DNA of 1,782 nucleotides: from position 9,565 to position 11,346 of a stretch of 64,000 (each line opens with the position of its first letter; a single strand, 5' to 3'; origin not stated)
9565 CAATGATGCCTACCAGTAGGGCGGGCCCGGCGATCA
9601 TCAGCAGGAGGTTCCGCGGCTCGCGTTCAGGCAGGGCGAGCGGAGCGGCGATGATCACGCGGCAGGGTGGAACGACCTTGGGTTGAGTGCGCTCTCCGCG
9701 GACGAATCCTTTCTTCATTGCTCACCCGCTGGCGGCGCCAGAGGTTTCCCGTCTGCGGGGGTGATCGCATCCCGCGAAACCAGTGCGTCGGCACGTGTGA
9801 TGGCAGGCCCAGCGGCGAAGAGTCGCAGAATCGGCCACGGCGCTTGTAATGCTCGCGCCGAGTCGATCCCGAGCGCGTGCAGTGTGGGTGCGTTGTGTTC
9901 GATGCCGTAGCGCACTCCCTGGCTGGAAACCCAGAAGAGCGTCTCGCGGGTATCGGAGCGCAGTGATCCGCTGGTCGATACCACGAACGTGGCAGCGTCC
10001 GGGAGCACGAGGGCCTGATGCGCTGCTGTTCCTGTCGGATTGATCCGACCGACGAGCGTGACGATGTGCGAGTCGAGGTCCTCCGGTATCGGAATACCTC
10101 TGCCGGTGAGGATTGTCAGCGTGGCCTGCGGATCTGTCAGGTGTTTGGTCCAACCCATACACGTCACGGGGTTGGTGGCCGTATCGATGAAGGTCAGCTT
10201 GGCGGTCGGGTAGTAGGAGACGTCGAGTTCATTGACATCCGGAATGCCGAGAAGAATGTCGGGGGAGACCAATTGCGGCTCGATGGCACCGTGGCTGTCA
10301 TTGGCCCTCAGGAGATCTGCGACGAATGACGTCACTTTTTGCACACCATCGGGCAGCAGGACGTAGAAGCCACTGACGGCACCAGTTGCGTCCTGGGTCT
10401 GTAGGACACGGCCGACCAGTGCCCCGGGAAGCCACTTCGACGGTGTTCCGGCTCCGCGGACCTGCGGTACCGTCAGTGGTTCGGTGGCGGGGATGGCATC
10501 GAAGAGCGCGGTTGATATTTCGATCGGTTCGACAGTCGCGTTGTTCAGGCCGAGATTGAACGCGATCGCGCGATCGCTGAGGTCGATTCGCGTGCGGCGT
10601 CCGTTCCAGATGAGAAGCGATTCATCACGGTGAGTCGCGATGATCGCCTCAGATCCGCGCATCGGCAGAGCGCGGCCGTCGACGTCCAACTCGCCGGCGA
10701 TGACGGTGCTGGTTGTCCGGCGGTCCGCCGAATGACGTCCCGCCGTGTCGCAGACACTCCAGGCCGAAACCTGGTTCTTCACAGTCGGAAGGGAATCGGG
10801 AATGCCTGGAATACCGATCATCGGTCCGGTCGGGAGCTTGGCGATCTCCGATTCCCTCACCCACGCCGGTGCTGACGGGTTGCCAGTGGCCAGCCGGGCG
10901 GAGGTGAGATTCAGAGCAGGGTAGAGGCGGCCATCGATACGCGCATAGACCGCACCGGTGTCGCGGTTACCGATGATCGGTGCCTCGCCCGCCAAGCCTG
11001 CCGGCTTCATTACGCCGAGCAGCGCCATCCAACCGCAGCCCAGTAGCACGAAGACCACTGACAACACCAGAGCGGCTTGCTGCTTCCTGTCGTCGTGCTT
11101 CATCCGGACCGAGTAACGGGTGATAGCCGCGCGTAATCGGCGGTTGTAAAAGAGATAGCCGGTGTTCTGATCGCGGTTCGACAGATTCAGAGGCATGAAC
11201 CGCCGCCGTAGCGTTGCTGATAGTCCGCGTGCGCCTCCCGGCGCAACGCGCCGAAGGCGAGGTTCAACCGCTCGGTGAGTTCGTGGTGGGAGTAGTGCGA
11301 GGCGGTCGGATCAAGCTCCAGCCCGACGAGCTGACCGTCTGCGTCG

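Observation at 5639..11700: Stand-alone type VII secretion mini-cassette: DUF2710-like + eccB + fused eccC with no other ESX genes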

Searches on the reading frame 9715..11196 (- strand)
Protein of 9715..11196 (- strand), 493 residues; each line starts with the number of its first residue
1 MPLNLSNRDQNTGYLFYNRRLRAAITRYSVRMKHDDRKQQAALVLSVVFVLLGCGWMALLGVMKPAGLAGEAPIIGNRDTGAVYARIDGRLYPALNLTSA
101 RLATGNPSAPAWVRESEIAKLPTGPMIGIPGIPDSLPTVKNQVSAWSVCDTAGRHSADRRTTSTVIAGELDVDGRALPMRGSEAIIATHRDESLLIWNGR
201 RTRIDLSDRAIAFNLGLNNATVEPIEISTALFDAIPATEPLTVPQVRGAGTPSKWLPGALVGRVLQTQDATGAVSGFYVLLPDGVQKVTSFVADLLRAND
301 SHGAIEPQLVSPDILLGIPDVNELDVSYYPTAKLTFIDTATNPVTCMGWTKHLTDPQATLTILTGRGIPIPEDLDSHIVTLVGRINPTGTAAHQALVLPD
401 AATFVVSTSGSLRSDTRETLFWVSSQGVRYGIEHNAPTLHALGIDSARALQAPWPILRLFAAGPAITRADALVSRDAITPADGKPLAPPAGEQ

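Call 4: search_protein_families(library=pfam, proteins=[window:9715-11196:-], max_evalue=0.01)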
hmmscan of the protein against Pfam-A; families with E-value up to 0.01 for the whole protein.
window:9715-11196:- (493 aa): 1 family
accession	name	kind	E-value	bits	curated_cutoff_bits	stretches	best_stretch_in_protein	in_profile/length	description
PF05108.18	T7SS_ESX1_EccB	-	1.5e-143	479.4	27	1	4-479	2-473/474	Type VII secretion system ESX-1, transport TM domain B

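Call 5: search_protein_families(library=ncbifam, proteins=[window:9715-11196:-], max_evalue=0.01)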
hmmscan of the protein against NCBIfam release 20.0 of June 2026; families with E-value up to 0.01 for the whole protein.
window:9715-11196:- (493 aa): 1 family
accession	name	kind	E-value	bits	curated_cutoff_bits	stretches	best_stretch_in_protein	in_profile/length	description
TIGR03919.1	T7SS_EccB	equivalog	5.1e-138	460.7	154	1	6-466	1-456/457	type VII secretion protein EccB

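Call 8: search_solved_structures(query=window:9715-11196:-, max_evalue=0.001)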
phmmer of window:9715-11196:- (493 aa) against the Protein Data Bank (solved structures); distinct sequences matched with E-value up to 0.001: 7.
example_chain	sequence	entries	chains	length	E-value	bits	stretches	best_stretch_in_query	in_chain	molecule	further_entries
7np7_B1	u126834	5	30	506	1.5e-91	310.6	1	3-485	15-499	ESX-5 secretion system ATPase EccB5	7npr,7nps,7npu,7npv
7b9f_B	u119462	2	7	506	2.5e-90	306.6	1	3-485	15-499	EccB5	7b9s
6lar_A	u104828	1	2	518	1.9e-83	283.9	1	7-480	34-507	ESX-3 secretion system ATPase EccB3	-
6sgy_A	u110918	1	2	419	3.1e-74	253.5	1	74-480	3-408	ESX-3 secretion system protein EccB3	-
3x3m_A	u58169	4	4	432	5.9e-63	216.3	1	75-491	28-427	ESX-1 secretion system protein EccB1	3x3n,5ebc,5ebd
4kk7_A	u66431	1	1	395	4.1e-61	210.2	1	74-477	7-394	ESX-1 secretion system protein eccB1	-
5cyu_A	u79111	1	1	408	1.1e-52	182.5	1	75-492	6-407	Conserved membrane protein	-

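Call 11: find_related_loci(query=window:9715-11196:-, collection=genome_contigs, flank=10000)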
Query window:9715-11196:- (493 aa) in genome_contigs; peptide patterns used: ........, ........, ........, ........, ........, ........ (x = any residue, [..] = any of these).
351 stretches matched a pattern; 306 encode a relative of the query (tblastn E <= 1e-3); the best 80 are kept; 80 distinct loci.
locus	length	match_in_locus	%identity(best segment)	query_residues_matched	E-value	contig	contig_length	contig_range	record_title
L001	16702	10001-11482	65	1-493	0e+0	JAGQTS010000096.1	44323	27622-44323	MAG: Mycobacterium sp. isolate HKST-UBA39 2011-04-20_1_(paired)_contig_70387, whole genome shotgun sequence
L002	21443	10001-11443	66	1-480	0e+0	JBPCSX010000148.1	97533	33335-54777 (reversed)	MAG: Mycobacterium sp. S1Ck117_1175874_flag_0_multi_8.1694_len_97533, whole genome shotgun sequence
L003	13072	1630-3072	66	1-481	0e+0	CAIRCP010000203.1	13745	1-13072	MAG: uncultured actinobacterium isolate Umea_bin-02178 genome assembly, contig: bin-02178:203/248, whole genome shotgun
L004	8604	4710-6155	66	1-481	0e+0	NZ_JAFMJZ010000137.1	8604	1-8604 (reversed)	MAG: Mycolicibacterium sp. isolate DEBay_Sum019D_L_G_96 NODE_9629_length_8604_cov_5.971810, whole genome shotgun sequenc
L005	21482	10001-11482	64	1-493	0e+0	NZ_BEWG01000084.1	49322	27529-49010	Mycobacterium sp. shizuoka-1 scaffold_sequence084, whole genome shotgun sequence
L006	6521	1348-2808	65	1-486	0e+0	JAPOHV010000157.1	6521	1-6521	MAG: Mycobacteriaceae bacterium isolate bin19 k141_2418021_length_6521_cov_47.8940, whole genome shotgun sequence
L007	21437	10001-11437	66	1-478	0e+0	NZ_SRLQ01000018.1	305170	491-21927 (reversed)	Mycolicibacterium sp. CH28 CH28_MIRA5_MiSeq_deconseq_c18, whole genome shotgun sequence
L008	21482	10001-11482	64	1-493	0e+0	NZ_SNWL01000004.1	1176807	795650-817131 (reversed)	Mycobacterium sp. BK086 Ga0307707_102, whole genome shotgun sequence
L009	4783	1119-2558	66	1-480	0e+0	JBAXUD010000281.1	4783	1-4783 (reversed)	MAG: Mycobacteriaceae bacterium isolate ELA652 MAG652_281, whole genome shotgun sequence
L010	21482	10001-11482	64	1-493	0e+0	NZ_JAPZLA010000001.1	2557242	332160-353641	Mycobacterium sp. RTGN5 contig00001, whole genome shotgun sequence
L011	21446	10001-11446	65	1-481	0e+0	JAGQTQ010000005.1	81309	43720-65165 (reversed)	MAG: Mycobacterium sp. isolate HKST-UBA37 2010_598, whole genome shotgun sequence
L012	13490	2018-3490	65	1-490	0e+0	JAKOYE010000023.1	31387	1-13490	MAG: Actinomycetes bacterium isolate USOA5_maxbin.032 k201_395231, whole genome shotgun sequence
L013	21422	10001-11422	66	1-473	0e+0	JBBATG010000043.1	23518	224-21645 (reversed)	MAG: Mycobacterium sp. isolate EUL_265 ctg43-EUL_265, whole genome shotgun sequence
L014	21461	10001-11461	63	1-488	0e+0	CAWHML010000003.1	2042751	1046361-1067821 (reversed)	MAG: uncultured Actinomycetota bacterium isolate MFD09603.bin.1.108 genome assembly, contig: contig_15681, whole genome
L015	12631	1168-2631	64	1-491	0e+0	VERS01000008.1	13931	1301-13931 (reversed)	MAG: Mycobacterium sp. isolate ZLKRG49 NODE_4399_length_13931_cov_2.944799, whole genome shotgun sequence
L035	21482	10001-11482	62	1-493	0e+0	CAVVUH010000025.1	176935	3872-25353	MAG: uncultured Actinomycetota bacterium isolate MFD04463.bin.2.78 genome assembly, contig: contig_49187, whole genome s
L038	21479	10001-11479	62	1-492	0e+0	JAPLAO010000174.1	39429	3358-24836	MAG: Mycobacterium sp. isolate LacPavin_0818_WC45_MAG_66_12 LacPavin_0818_WC45_scaffold_414002, whole genome shotgun seq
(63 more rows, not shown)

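Call 13: find_encoding_contigs(protein=window:9715-11196:-, flank=10000, max_places=10)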
Protein window:9715-11196:- (493 aa): 13 contigs read that carry it; 9 places shown.
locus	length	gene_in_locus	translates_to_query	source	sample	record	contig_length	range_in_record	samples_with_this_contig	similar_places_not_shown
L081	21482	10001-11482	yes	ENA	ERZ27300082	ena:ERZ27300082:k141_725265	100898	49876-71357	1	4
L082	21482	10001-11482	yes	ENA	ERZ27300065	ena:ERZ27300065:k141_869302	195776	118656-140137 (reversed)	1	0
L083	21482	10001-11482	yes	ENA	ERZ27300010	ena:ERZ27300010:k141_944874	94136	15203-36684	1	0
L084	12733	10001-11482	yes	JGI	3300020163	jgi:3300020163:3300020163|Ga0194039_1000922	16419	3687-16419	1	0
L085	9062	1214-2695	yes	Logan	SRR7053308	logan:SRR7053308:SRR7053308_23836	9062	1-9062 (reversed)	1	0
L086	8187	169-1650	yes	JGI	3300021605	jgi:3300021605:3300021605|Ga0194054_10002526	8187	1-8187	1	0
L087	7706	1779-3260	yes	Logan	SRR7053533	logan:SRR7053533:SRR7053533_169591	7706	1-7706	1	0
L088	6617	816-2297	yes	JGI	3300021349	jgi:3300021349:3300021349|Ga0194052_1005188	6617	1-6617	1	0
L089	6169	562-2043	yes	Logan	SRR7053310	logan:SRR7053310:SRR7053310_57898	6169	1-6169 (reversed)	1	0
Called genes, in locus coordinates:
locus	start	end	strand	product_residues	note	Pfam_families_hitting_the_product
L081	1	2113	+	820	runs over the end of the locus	PF00912:Transgly, PF00905:Transpeptidase, PF03793:PASTA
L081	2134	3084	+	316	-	PF00149:Metallophos, PF12850:Metallophos_2 (weak)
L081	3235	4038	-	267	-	-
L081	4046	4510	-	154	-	PF09424:YqeY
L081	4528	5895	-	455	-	PF03055:RPE65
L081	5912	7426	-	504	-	PF00370:FGGY_N, PF02782:FGGY_C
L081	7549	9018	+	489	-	PF04107:GCS2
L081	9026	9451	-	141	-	PF02566:OsmC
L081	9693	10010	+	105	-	PF10921:DUF2710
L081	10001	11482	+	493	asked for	PF05108:T7SS_ESX1_EccB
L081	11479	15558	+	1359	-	PF01580:FtsK_SpoIIIE, PF13401:AAA_22 (faint), PF01580:FtsK_SpoIIIE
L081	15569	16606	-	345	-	PF01118:Semialdhyde_dh, PF02774:Semialdhyde_dhC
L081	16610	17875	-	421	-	PF00696:AA_kinase, PF01842:ACT, PF22468:ACT_9, PF13840:ACT_7, PF22468:ACT_9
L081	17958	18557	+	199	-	PF00881:Nitroreductase (weak)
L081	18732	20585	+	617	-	-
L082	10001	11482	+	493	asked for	PF05108:T7SS_ESX1_EccB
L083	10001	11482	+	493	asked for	PF05108:T7SS_ESX1_EccB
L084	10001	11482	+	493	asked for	PF05108:T7SS_ESX1_EccB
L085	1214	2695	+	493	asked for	PF05108:T7SS_ESX1_EccB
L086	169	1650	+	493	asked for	PF05108:T7SS_ESX1_EccB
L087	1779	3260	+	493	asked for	PF05108:T7SS_ESX1_EccB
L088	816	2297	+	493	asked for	PF05108:T7SS_ESX1_EccB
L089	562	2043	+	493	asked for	PF05108:T7SS_ESX1_EccB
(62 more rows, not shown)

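Call 16: search_protein_families(library=pfam, proteins=[L010:15688-15990:+, L010:15797-17224:+, L010:17353-17658:+, L010:17689-17976:+, L010:18040-18873:+, L010:18874-19905:+, L010:19905-21386:+, L010:8422-9570:+, L010:6978-8357:+, L010:6340-7233:+], max_evalue=0.001)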
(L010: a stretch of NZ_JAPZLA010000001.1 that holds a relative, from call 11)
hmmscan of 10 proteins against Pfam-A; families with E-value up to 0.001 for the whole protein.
L010:15688-15990:+ (100 aa): 1 family
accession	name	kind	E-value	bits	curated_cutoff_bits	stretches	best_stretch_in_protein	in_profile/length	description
PF00934.25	PE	-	2.5e-06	28.1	22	1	4-91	2-89/91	PE family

L010:15797-17224:+ (475 aa): 1 family
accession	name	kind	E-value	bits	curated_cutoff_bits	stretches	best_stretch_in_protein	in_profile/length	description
PF00823.25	PPE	-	3.1e-17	63.5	26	1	72-238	2-164/165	PPE family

L010:17353-17658:+ (101 aa): 2 families
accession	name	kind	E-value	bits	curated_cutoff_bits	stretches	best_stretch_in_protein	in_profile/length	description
PF06013.18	WXG100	-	7.9e-09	36.1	27.3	1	5-87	4-85/86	Proteins of 100 residues with WXG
PF10824.14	T7SS_ESX_EspC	-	0.00068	20.5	23.5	1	2-94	4-98/100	Excreted virulence factor EspC, type VII ESX diderm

L010:17689-17976:+ (95 aa): 1 family
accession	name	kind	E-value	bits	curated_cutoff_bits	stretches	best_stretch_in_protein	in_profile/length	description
PF06013.18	WXG100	-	1.2e-11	45.2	27.3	1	5-88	2-85/86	Proteins of 100 residues with WXG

L010:18040-18873:+ (277 aa): 1 family
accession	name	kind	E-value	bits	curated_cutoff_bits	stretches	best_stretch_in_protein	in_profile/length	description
PF14011.11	ESX-1_EspG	-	1.5e-33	116.8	27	1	5-257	1-243/245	EspG family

L010:18874-19905:+ (343 aa): 3 families
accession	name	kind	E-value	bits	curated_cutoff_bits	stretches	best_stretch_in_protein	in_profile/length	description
PF01656.29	CbiA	-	2.5e-09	37.6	25.4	1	96-306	2-117/125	CobQ/CobB/MinD/ParA nucleotide binding domain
PF02374.21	ArsA_ATPase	-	0.00016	21.5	24.3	1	97-123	5-31/305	Anion-transporting ATPase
PF13614.12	AAA_31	-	0.00042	20.7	27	0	94-135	3-43/177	AAA domain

L010:19905-21386:+ (493 aa): 2 families
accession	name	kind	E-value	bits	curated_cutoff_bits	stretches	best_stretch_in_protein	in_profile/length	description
PF19053.6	EccD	-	6.2e-32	111.3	30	1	130-491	4-337/339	EccD-like transmembrane domain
PF08817.16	YukD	-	2.2e-12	48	27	1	10-89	2-76/76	WXG100 protein secretion system (Wss), protein YukD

L010:8422-9570:+ (382 aa): 2 families
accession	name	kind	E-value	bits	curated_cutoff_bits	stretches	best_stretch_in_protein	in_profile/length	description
PF18645.6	DUF5631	-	3.3e-40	136.8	25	1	277-371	1-95/96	Family of unknown function (DUF5631)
PF18646.6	DUF5632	-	1.6e-32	111.7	25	1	177-253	5-81/81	Family of unknown function (DUF5632)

L010:6978-8357:+ (459 aa): 1 family
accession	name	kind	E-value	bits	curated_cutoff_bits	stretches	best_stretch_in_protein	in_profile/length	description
PF07992.20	Pyr_redox_2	-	1.7e-16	60.9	26.1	1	90-371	2-281/291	Pyridine nucleotide-disulphide oxidoreductase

L010:6340-7233:+ (297 aa): 2 families
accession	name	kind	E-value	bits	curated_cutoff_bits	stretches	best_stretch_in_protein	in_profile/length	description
PF06966.17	DUF1295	-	8.2e-41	140.5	20.4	1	54-280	2-231/235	Protein of unknown function (DUF1295)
PF04140.19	ICMT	-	0.00086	20.1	24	1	205-240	32-65/95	Isoprenylcysteine carboxyl methyltransferase (ICMT) family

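Call 17: find_homologous_proteins(query=window:9715-11196:-, max_evalue=1e-50)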
Query window:9715-11196:- (493 aa): 1060 proteins with E <= 1e-50 among 8000 candidates; the best 120 are listed.
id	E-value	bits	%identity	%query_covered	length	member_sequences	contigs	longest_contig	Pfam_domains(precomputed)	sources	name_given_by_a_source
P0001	0.0e+0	1097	100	100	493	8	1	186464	PF05108.19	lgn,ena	-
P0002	0.0e+0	1018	93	100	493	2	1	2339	PF05108.19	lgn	-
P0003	3.6e-245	832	77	99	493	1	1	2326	PF05108.19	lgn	-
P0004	3.4e-243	826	76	99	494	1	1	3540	PF05108.19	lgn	-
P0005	9.5e-240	814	75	99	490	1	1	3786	PF05108.19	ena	-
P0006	9.6e-240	814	75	99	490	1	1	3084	PF05108.19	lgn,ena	-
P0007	5.5e-237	805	75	99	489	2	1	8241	PF05108.19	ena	-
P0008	2.2e-226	770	73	96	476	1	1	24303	PF05108.19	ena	-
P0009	1.6e-224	764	72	98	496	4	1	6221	PF05108.19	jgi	jgi:type VII secretion protein EccB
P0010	6.3e-224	762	73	96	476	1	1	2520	PF05108.19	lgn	-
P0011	7.4e-211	719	66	99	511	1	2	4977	PF05108.19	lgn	-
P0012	1.8e-210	718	67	97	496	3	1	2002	PF05108.19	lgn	-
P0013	5.5e-210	716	66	100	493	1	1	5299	PF05108.19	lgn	-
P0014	5.9e-210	716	67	98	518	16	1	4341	PF05108.19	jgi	-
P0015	6.8e-210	716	67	97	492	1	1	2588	PF05108.19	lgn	-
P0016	2.2e-209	714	67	98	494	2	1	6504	PF05108.19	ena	-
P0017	2.4e-209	714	67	97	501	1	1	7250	PF05108.19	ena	-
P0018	3.0e-209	714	66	97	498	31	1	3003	PF05108.19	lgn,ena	-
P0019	3.5e-209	713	67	98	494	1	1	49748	PF05108.19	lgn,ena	-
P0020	5.2e-209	713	65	100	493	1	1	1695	PF05108.19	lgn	-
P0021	5.2e-209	713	66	99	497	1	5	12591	PF05108.19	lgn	-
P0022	7.0e-209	712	66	100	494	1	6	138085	PF05108.19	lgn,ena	-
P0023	7.1e-209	712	65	100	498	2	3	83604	PF05108.19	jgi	-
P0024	8.7e-209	712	68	97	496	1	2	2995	PF05108.19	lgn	-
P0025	2.7e-208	711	67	97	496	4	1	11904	PF05108.19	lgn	-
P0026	3.0e-208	710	67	97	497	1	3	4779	PF05108.19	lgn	-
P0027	3.1e-208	710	66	99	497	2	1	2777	PF05108.19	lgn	-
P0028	3.2e-208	710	67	97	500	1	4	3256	PF05108.19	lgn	-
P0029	3.3e-208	710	65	99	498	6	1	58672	PF05108.19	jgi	-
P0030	4.5e-208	710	67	97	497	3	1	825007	PF05108.19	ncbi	-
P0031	4.8e-208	710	66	100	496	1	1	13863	PF05108.19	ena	-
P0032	5.3e-208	710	66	100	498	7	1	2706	PF05108.19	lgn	-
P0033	5.7e-208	709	67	97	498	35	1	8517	PF05108.19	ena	-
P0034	6.0e-208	709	65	100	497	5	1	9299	PF05108.19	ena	-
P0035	7.7e-208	709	67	97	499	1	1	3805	PF05108.19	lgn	-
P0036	7.9e-208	709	67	97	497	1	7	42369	PF05108.19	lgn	-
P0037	9.9e-208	709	65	99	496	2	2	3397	PF05108.19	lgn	-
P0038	1.1e-207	709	66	97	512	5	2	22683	PF05108.19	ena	-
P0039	1.9e-207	708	65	100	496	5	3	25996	PF05108.19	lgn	-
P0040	2.5e-207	707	67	98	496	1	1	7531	PF05108.19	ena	-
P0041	3.3e-207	707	65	99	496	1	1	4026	PF05108.19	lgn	-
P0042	3.3e-207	707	64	99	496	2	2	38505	PF05108.19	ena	-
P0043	5.0e-207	706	66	98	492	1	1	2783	PF05108.19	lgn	-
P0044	6.4e-207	706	66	98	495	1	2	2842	PF05108.19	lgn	-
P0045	1.3e-206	705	66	96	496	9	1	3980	PF05108.19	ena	-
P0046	1.4e-206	705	67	97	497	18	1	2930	PF05108.19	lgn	-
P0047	1.5e-206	705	65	97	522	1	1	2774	PF05108.19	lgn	-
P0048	1.6e-206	705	65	99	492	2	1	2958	PF05108.19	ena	-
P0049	1.8e-206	704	67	97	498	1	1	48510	PF05108.19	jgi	jgi:type VII secretion protein EccB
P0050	2.2e-206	704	66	97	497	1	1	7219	PF05108.19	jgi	jgi:type VII secretion protein EccB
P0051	2.4e-206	704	66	98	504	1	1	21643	PF05108.19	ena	-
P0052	2.6e-206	704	66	97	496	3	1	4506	PF05108.19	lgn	-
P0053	3.5e-206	704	66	97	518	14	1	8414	PF05108.19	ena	-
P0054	5.0e-206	703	66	97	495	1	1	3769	PF05108.19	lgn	-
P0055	6.7e-206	703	66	97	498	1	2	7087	PF05108.19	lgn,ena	-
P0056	6.8e-206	703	64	100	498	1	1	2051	PF05108.19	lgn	-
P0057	7.8e-206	702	65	100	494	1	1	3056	PF05108.19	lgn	-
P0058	9.2e-206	702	65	97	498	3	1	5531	PF05108.19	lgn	-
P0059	9.4e-206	702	64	100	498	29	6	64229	PF05108.19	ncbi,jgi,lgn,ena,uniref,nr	ncbi:type VII secretion protein EccB [Mycolicibacterium sp.]|uniref:type VII secretion protein EccB 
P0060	1.7e-205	701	66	97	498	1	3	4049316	PF05108.19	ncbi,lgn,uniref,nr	ncbi:type VII secretion protein EccB [Candidatus Mycolicibacterium alkanivorans]|uniref:Type VII sec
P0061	1.9e-205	701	66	97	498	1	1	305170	PF05108.19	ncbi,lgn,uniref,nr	ncbi:type VII secretion protein EccB [Mycolicibacterium sp. CH28]|uniref:type VII secretion protein 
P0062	2.1e-205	701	66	97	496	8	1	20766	PF05108.19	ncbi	-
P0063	2.1e-205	701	66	98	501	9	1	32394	PF05108.19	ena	-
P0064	2.1e-205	701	66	98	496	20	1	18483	PF05108.19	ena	-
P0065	2.5e-205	701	65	97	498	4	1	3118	PF05108.19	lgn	-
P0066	3.0e-205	700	66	98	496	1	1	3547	PF05108.19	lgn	-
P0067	3.0e-205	700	66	97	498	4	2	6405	PF05108.19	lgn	-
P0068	4.1e-205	700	65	100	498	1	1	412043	PF05108.19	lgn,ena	-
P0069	4.5e-205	700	65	99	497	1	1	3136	PF05108.19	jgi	jgi:type VII secretion protein EccB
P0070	4.7e-205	700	66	98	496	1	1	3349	PF05108.19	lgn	-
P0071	5.1e-205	700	66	98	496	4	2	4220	PF05108.19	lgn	-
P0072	7.3e-205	699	66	98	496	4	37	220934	PF05108.19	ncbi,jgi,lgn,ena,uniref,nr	ncbi:MAG TPA: type VII secretion protein EccB [Mycobacterium sp.]|uniref:type VII secretion protein 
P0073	9.6e-205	699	65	97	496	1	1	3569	PF05108.19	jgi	-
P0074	1.2e-204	698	66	97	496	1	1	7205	PF05108.19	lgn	-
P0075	1.2e-204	698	65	100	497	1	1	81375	PF05108.19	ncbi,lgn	-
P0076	1.2e-204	698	66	98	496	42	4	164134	PF05108.19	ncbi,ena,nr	ncbi:MAG: type VII secretion protein EccB [Mycobacterium sp.]|nr:type VII secretion protein EccB [My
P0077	1.5e-204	698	66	97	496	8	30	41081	PF05108.19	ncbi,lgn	-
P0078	1.8e-204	698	66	98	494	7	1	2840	PF05108.19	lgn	-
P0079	2.2e-204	698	66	97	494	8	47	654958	PF05108.19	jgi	jgi:type VII secretion protein EccB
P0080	2.4e-204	697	65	98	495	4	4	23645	PF05108.19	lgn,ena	-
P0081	4.7e-204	697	65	99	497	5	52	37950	PF05108.19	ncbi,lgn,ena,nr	ncbi:MAG TPA: type VII secretion protein EccB [Mycobacterium sp.]|nr:MAG: type VII secretion protein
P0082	5.9e-204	696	65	97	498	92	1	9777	PF05108.19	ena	-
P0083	6.7e-204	696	64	100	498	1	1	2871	PF05108.19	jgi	jgi:type VII secretion protein EccB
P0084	9.7e-204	695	65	97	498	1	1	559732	PF05108.19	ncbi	ncbi:type VII secretion protein EccB [Mycolicibacterium sp. CBM1]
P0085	1.1e-203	695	64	100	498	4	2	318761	PF05108.19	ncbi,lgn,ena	-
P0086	1.6e-203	695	65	97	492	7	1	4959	PF05108.19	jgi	-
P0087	1.7e-203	695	63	100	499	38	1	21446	PF05108.19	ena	-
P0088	1.8e-203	695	66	98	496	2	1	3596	PF05108.19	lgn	-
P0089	2.1e-203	694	65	98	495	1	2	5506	PF05108.19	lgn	-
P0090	3.1e-203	694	65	98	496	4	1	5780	PF05108.19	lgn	-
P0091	3.1e-203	694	66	98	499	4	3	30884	PF05108.19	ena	-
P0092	3.7e-203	694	67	97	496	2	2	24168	PF05108.19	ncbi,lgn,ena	ncbi:MAG: type VII secretion protein EccB [Mycobacteriaceae bacterium]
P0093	4.3e-203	693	66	97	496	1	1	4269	PF05108.19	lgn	-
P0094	4.9e-203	693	64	99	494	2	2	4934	PF05108.19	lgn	-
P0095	6.0e-203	693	66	97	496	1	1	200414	PF05108.19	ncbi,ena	-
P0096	7.0e-203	693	64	100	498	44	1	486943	PF05108.19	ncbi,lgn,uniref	ncbi:type VII secretion protein EccB [Mycobacterium sp. SA01]|uniref:type VII secretion protein EccB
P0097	9.5e-203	692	66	97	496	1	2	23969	PF05108.19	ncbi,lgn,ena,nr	ncbi:MAG: type VII secretion protein EccB [Actinomycetota bacterium]|nr:type VII secretion protein E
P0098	1.2e-202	692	65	97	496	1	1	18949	PF05108.19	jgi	-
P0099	1.3e-202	692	66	97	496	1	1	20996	PF05108.19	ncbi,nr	ncbi:MAG: type VII secretion protein EccB [Actinobacteria bacterium]|nr:type VII secretion protein E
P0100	1.3e-202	692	65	97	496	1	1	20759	PF05108.19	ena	-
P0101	1.4e-202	692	65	100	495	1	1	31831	PF05108.19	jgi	jgi:type VII secretion protein EccB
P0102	1.4e-202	692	65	100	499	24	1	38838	PF05108.19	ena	-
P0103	1.5e-202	692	64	98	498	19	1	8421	PF05108.19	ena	-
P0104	1.8e-202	691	64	97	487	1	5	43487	PF05108.19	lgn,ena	-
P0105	1.8e-202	691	65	97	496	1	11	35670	PF05108.19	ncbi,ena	-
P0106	1.8e-202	691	65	97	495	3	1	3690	PF05108.19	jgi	jgi:type VII secretion protein EccB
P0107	2.0e-202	691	65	100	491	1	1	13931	PF05108.19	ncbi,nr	ncbi:MAG: type VII secretion protein EccB [Mycobacterium sp.]|nr:type VII secretion protein EccB [My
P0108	2.1e-202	691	64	100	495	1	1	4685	PF05108.19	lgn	-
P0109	2.1e-202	691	65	97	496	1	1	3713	PF05108.19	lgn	-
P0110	2.4e-202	691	65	97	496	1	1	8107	PF05108.19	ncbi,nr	ncbi:MAG: type VII secretion protein EccB [Actinomycetota bacterium]|nr:type VII secretion protein E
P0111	2.5e-202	691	64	100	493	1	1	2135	PF05108.19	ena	-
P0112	2.6e-202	691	66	97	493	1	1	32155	PF05108.19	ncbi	-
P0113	2.6e-202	691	66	97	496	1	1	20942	PF05108.19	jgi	-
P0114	2.6e-202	691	64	97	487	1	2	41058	PF05108.19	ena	-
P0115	2.8e-202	691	63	99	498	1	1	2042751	PF05108.19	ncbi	-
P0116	2.8e-202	691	65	99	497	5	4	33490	PF05108.19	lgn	-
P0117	2.9e-202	691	64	100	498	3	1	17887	PF05108.19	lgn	-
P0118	3.1e-202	691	65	97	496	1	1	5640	PF05108.19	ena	-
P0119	3.2e-202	691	65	98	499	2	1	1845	PF05108.19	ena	-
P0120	3.6e-202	690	66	97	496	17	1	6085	PF05108.19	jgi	-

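Call 18: find_encoding_contigs(protein=P0008, flank=10000, max_places=4)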
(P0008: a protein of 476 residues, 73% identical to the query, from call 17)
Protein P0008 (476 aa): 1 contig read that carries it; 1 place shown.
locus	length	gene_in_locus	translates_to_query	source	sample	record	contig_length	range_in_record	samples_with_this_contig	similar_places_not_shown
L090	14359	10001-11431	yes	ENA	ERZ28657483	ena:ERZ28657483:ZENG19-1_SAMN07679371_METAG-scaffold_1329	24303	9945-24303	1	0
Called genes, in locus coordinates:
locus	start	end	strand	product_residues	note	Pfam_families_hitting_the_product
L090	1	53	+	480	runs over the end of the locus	PF00905:Transpeptidase, PF03793:PASTA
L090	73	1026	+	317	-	PF00149:Metallophos, PF12850:Metallophos_2 (weak)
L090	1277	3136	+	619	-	PF00487:FA_desaturase, PF22290:DmmA-like_N (weak), PF00111:Fer2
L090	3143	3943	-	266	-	-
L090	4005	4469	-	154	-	PF09424:YqeY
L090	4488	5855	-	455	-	PF03055:RPE65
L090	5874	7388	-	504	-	PF00370:FGGY_N, PF02782:FGGY_C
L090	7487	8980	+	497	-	PF04107:GCS2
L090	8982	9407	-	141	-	PF02566:OsmC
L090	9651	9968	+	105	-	PF10921:DUF2710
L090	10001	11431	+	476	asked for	PF05108:T7SS_ESX1_EccB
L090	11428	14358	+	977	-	?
